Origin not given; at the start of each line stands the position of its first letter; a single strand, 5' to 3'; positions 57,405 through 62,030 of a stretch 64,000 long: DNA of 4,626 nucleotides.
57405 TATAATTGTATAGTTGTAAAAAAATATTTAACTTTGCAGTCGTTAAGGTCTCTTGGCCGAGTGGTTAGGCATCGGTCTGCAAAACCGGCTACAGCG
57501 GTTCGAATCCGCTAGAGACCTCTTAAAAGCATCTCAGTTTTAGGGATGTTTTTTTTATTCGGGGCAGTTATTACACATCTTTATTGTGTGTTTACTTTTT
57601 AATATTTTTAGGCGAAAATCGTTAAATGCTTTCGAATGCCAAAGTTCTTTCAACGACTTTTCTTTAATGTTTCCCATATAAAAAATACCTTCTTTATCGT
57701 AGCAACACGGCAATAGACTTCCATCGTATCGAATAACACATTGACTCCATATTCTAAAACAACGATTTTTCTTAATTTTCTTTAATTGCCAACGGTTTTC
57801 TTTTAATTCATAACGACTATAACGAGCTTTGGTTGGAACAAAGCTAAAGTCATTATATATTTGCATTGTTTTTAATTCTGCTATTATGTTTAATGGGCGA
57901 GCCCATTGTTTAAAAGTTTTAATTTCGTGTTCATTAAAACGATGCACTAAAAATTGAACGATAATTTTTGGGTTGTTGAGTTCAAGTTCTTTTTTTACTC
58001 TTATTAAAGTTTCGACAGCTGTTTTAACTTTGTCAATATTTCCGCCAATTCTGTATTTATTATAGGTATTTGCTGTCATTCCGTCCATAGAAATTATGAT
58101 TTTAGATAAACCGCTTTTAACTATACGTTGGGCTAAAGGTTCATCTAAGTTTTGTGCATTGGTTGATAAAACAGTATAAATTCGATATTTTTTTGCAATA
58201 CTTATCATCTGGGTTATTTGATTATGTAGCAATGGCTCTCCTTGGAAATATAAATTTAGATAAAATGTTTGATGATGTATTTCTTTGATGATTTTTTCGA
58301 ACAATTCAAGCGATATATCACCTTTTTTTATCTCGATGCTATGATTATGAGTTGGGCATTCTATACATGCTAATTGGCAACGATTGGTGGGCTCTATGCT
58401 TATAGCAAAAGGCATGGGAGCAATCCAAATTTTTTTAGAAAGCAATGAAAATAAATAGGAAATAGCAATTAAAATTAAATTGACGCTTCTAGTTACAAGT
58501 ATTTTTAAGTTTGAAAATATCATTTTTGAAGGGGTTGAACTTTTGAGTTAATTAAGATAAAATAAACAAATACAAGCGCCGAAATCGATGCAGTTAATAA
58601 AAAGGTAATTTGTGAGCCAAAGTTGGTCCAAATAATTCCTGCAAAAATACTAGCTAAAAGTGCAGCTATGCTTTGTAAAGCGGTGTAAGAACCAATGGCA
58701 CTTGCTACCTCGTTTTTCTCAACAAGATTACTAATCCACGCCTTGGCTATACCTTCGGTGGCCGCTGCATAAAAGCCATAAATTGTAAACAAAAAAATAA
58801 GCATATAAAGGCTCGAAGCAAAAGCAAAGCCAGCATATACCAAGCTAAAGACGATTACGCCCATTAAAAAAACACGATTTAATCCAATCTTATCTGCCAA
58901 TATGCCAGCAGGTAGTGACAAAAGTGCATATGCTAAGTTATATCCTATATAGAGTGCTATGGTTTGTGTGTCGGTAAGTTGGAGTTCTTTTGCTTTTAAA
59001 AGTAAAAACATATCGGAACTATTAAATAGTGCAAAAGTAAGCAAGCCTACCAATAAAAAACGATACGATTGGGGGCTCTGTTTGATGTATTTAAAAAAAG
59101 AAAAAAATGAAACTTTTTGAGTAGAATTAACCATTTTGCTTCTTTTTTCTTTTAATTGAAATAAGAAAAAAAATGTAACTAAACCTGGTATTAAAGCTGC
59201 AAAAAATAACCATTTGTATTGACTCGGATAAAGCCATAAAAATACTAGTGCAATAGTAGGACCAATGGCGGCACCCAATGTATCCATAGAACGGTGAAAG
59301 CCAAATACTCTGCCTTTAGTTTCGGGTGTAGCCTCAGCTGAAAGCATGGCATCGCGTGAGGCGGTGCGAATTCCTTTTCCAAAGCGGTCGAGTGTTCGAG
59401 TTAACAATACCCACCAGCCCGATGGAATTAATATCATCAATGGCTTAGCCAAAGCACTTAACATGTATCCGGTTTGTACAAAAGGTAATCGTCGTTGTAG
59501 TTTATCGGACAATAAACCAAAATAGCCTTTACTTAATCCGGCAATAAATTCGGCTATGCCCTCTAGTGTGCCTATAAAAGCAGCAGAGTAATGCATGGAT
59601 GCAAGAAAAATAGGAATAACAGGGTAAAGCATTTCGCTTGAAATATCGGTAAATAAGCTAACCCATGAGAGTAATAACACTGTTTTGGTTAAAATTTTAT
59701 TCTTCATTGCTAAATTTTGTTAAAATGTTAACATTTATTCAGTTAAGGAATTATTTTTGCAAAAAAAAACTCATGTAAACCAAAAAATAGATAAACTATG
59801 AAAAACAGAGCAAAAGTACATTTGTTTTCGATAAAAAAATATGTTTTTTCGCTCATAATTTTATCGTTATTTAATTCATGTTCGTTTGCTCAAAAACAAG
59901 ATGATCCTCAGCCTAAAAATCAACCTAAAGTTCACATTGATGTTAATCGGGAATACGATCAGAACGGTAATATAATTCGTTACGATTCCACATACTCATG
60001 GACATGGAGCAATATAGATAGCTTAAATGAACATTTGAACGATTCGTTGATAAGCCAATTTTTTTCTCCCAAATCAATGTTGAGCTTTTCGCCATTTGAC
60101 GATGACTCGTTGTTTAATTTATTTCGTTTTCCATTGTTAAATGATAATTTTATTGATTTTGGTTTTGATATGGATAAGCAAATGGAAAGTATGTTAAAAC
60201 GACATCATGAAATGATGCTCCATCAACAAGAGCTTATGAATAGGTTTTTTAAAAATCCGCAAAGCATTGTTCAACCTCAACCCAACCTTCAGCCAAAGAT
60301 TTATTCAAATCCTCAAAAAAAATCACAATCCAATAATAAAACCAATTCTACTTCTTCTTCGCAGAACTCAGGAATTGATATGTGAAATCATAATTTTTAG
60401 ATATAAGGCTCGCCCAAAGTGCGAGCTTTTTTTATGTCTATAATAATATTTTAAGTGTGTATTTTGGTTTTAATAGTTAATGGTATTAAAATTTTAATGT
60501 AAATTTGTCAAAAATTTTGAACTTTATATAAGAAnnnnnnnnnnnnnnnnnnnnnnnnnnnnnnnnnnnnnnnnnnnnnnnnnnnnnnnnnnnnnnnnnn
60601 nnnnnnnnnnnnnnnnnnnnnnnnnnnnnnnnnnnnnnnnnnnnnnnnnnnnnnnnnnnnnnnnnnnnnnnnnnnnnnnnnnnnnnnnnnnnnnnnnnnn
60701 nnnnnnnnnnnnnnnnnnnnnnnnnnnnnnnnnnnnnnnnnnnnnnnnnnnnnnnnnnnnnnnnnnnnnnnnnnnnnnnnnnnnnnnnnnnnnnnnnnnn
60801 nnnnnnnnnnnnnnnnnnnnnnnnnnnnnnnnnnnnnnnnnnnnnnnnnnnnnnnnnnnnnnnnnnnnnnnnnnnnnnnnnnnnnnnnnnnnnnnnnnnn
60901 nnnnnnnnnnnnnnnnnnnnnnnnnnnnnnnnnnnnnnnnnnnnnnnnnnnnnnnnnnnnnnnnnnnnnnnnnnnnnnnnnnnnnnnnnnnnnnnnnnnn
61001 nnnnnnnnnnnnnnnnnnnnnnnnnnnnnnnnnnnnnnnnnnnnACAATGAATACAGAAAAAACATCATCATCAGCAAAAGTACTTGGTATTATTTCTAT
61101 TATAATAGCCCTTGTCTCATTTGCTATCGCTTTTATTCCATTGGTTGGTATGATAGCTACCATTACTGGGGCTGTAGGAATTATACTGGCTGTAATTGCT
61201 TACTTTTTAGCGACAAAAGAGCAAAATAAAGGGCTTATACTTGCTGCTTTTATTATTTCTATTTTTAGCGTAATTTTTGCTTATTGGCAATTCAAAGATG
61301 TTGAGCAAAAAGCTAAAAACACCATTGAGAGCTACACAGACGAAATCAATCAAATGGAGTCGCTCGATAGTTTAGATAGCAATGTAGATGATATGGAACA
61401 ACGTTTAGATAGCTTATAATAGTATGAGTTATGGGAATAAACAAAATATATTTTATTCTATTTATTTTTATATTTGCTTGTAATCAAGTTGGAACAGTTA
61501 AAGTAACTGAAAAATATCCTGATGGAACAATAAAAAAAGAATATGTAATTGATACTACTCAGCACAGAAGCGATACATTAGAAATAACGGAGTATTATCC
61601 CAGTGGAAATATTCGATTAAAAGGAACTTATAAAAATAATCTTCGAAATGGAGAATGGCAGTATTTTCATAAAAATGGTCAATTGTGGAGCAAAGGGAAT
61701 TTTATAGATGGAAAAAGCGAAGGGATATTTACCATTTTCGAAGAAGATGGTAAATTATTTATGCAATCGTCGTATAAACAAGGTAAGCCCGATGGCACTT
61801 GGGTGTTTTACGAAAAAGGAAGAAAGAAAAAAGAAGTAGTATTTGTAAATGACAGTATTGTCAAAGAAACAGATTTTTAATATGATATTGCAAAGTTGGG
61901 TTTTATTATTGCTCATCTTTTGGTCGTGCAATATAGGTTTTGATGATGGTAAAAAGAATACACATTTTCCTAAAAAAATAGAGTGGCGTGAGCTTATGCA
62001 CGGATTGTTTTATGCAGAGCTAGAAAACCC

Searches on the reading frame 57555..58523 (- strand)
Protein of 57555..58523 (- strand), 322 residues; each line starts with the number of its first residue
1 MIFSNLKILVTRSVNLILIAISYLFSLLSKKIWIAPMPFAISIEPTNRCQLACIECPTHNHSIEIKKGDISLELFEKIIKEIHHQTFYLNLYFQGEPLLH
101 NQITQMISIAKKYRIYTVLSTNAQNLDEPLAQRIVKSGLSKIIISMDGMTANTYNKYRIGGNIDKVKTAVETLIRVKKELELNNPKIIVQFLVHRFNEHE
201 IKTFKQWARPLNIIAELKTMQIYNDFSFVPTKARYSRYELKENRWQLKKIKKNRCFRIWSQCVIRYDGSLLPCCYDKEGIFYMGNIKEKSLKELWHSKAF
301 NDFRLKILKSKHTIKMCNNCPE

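Call 41: search_protein_families(library=pfam, proteins=[window:57555-58523:-], max_evalue=1)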
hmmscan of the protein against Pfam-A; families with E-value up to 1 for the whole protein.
window:57555-58523:- (322 aa): 4 families
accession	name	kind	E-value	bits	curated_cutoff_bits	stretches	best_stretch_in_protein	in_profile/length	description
PF13186.11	SPASM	-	1.5e-17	64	21.5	1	255-321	1-67/67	Iron-sulfur cluster-binding domain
PF04055.27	Radical_SAM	-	1e-13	52.2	29.5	1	43-203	1-161/166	Radical SAM superfamily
PF13353.11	Fer4_12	-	0.026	15.2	22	1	48-127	14-95/137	4Fe-4S single cluster domain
PF05878.16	Phyto_Pns9_10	-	0.18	11.3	27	1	150-195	16-61/344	Phytoreovirus nonstructural protein Pns9/Pns10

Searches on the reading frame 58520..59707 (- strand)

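Call 41: search_protein_families(library=pfam, proteins=[window:58520-59707:-], max_evalue=1)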
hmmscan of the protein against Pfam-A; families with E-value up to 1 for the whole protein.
window:58520-59707:- (395 aa): 4 families
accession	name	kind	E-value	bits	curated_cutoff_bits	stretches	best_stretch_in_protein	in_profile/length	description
PF07690.21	MFS_1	-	9.8e-45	153.4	33.4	2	238-386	23-174/347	Major Facilitator Superfamily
PF12832.13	MFS_1_like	-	4.1e-11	43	25.2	1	27-370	18-372/373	MFS_1 like family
PF05977.19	MFS_3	-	0.0025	16.8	27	1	258-385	56-187/524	Transmembrane secretion effector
PF03092.22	BT1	-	0.0047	16.1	22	1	286-388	71-176/432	BT1 family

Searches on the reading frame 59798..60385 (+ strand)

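Call 41: search_protein_families(library=pfam, proteins=[window:59798-60385:+], max_evalue=1)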
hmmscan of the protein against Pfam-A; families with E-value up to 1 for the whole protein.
window:59798-60385:+ (195 aa): 1 family
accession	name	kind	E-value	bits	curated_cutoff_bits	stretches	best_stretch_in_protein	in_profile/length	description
PF13779.11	DUF4175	-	0.36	9.2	27.3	1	126-182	599-658/825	Domain of unknown function (DUF4175)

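Call 71: search_protein_families(library=ncbifam, proteins=[window:59798-60385:+], max_evalue=0.00001)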
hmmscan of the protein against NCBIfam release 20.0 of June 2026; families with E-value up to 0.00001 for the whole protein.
window:59798-60385:+ (195 aa): 0 families

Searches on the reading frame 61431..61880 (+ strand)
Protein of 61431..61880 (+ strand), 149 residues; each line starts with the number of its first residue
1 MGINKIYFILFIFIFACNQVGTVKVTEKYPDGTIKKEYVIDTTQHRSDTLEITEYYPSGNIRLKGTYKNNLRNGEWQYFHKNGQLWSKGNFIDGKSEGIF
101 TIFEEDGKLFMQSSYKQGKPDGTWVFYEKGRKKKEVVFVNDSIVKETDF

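Call 71: search_protein_families(library=ncbifam, proteins=[window:61431-61880:+], max_evalue=0.00001)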
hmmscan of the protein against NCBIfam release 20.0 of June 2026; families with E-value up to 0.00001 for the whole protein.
window:61431-61880:+ (149 aa): 1 family
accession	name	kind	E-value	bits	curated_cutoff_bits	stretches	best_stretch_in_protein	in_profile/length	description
NF033566.1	adhes_LIC20035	equivalog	1.8e-06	27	250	0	33-91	202-260/434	LIC20035 family adhesin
